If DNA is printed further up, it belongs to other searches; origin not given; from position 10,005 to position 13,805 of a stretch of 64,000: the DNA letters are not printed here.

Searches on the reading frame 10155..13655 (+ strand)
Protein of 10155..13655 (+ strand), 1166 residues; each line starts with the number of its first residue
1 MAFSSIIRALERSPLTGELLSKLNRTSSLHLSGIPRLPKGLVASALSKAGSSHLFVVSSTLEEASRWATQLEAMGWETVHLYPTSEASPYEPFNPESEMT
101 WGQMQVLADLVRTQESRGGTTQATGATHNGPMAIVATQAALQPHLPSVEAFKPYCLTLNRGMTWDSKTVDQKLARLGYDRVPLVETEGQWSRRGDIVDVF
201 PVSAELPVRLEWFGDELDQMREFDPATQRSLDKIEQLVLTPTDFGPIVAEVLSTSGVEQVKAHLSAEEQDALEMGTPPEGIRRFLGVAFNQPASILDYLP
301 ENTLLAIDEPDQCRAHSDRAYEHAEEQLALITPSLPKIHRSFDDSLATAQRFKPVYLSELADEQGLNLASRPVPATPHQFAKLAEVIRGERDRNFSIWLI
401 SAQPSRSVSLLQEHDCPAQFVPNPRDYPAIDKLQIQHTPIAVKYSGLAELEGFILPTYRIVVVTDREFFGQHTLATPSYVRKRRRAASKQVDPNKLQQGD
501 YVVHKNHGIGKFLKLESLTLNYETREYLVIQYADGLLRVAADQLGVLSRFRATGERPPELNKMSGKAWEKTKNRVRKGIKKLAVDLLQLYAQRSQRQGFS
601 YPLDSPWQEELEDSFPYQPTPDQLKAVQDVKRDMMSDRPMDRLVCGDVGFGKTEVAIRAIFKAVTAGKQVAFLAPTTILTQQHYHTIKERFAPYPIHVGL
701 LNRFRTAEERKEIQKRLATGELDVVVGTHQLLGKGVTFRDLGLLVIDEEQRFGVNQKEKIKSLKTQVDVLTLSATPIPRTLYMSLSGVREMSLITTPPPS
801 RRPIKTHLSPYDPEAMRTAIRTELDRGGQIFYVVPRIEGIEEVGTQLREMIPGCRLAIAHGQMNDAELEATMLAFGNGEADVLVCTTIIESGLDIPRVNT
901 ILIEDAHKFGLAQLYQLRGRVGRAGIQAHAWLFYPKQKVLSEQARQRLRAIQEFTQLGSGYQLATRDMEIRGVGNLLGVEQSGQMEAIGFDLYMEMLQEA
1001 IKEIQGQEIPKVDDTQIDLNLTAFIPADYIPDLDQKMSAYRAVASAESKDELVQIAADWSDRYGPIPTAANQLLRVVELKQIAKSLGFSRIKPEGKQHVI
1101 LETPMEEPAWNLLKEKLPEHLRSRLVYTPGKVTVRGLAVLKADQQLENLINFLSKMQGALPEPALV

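Call 77: search_protein_families(library=pfam, proteins=[window:10155-13655:+], max_evalue=0.00001)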
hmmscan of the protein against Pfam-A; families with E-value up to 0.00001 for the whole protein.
window:10155-13655:+ (1166 aa): 6 families
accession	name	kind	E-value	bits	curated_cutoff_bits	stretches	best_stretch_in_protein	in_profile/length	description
PF00270.35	DEAD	-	9.4e-29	100.7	26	1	620-781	1-164/167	DEAD/DEAH box helicase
PF17757.6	UvrB_inter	-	5.6e-24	84.5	22.9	1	156-242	1-88/91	UvrB interaction domain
PF00271.37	Helicase_C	-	3.8e-23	82.3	23.5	1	823-925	11-110/110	Helicase conserved C-terminal domain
PF03461.20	TRCF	-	1.2e-21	77.2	25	1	1019-1100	1-82/95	TRCF domain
PF02559.22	CarD_TRCF_RID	-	1.4e-14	54.3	23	1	496-550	1-56/57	CarD-like/TRCF RID domain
PF04851.21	ResIII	-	2.3e-09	37.8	22.5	1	618-776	3-162/164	Type III restriction enzyme, res subunit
